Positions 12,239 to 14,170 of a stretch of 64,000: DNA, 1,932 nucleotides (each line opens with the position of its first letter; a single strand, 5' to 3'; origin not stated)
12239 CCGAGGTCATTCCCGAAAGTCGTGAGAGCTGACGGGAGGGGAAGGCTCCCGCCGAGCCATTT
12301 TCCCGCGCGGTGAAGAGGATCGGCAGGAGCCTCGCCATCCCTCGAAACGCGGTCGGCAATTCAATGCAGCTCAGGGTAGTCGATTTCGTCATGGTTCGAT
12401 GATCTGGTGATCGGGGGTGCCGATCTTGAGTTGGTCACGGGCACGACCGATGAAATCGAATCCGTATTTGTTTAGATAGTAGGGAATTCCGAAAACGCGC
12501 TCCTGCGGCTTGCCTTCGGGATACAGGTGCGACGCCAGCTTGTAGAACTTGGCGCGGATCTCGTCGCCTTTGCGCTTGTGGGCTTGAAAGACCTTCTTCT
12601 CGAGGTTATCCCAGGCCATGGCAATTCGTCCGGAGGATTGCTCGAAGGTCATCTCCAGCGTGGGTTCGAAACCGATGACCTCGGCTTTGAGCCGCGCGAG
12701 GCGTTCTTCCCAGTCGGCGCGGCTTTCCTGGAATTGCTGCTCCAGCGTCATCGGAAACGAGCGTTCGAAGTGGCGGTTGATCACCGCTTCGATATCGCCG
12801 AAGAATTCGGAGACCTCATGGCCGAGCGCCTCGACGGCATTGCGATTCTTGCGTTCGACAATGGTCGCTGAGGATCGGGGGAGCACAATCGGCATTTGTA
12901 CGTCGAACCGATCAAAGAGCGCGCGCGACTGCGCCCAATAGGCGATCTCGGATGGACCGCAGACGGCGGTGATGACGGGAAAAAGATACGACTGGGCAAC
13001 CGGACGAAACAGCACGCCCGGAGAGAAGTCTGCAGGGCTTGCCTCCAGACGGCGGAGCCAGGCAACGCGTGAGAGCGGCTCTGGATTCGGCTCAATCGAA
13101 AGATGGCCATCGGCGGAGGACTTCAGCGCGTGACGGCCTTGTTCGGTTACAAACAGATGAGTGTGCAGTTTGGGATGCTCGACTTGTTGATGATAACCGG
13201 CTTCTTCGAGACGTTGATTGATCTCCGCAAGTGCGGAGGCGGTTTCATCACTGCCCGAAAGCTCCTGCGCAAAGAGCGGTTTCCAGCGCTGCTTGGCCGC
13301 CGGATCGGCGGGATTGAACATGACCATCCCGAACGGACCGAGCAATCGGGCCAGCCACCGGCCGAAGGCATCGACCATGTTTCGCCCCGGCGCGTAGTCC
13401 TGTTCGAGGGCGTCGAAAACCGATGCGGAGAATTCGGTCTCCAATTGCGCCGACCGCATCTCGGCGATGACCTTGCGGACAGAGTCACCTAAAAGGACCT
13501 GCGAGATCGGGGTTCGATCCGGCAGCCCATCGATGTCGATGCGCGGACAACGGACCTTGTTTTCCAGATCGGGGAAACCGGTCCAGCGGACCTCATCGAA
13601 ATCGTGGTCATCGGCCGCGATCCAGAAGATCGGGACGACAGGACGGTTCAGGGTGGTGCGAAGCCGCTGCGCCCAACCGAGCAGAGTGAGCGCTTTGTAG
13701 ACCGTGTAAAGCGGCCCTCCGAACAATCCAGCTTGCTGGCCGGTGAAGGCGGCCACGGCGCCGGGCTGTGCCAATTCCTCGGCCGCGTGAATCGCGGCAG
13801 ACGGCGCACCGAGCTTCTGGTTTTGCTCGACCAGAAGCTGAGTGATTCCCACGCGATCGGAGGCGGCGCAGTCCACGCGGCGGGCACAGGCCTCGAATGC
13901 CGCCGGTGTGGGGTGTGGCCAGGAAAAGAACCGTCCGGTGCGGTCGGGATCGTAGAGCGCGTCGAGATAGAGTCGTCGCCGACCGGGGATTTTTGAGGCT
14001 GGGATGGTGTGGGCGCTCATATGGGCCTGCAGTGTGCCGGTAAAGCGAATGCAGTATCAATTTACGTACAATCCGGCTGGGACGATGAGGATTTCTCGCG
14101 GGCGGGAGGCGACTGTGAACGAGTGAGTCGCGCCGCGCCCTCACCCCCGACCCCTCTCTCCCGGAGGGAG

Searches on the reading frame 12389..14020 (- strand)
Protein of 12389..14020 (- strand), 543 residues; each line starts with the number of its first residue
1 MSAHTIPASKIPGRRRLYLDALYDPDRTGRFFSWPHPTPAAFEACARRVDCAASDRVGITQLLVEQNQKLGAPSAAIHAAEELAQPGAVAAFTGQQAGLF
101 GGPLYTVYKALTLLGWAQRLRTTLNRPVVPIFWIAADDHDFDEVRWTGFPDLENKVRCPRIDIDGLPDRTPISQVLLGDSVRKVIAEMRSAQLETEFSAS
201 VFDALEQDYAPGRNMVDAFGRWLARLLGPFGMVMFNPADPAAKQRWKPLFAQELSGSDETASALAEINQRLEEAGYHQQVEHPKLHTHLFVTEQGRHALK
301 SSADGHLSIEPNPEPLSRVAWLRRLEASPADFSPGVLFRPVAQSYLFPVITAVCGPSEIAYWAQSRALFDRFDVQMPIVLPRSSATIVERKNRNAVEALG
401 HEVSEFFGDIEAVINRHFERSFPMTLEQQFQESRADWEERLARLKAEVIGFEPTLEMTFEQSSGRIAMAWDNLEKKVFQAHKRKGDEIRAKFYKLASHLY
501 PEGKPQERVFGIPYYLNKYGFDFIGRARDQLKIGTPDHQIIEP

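Call 10: search_protein_families(library=pfam, proteins=[window:12389-14020:-], max_evalue=0.001)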
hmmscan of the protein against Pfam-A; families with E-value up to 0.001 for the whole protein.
window:12389-14020:- (543 aa): 2 families
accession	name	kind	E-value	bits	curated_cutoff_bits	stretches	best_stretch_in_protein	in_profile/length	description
PF10079.15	Rossmann-like_BshC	-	7.7e-81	272.8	27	1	5-382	5-379/380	Bacillithiol biosynthesis BshC, N-terminal Rossmann-like domain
PF24850.1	CC_BshC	-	3.9e-28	98.8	27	1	385-542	1-158/159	Bacillithiol biosynthesis BshC, C-terminal coiled-coil domain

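Call 18: find_encoding_contigs(protein=window:12392-14020:-, flank=3000, max_places=4)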
Protein window:12392-14020:- (543 aa): 12 contigs read that carry it; 4 places shown.
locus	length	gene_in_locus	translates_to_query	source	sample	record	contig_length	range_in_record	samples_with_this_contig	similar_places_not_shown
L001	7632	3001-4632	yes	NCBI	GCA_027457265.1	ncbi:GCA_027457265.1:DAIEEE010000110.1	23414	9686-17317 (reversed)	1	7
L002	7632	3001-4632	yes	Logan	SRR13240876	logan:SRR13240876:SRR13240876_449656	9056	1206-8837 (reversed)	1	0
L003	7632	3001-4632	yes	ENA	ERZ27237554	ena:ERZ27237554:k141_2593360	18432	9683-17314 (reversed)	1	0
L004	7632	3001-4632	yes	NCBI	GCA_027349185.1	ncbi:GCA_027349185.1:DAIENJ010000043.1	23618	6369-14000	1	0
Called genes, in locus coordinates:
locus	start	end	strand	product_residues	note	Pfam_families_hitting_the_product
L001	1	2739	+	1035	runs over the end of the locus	PF00873:ACR_tran, PF03176:MMPL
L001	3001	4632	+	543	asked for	PF10079:Rossmann-like_BshC, PF24850:CC_BshC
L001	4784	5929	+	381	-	PF13439:Glyco_transf_4, PF13477:Glyco_trans_4_2, PF13579:Glyco_trans_4_4, PF20706:GT4-conflict, PF00534:Glycos_transf_1, PF13692:Glyco_trans_1_4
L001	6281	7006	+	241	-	PF02585:PIG-L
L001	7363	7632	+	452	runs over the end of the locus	PF12390:Se-cys_synth_N, PF03841:SelA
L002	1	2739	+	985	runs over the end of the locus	?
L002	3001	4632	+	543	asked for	PF10079:Rossmann-like_BshC, PF24850:CC_BshC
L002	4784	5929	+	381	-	PF13439:Glyco_transf_4, PF13477:Glyco_trans_4_2, PF13579:Glyco_trans_4_4, PF20706:GT4-conflict, PF00534:Glycos_transf_1, PF13692:Glyco_trans_1_4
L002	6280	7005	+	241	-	PF02585:PIG-L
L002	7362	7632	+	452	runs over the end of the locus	PF12390:Se-cys_synth_N, PF03841:SelA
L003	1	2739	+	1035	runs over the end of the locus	PF00873:ACR_tran, PF03176:MMPL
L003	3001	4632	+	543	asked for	PF10079:Rossmann-like_BshC, PF24850:CC_BshC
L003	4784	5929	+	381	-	PF13439:Glyco_transf_4, PF13477:Glyco_trans_4_2, PF13579:Glyco_trans_4_4, PF20706:GT4-conflict, PF00534:Glycos_transf_1, PF13692:Glyco_trans_1_4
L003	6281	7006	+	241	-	PF02585:PIG-L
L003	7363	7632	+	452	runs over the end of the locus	PF12390:Se-cys_synth_N, PF03841:SelA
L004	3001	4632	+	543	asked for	PF10079:Rossmann-like_BshC, PF24850:CC_BshC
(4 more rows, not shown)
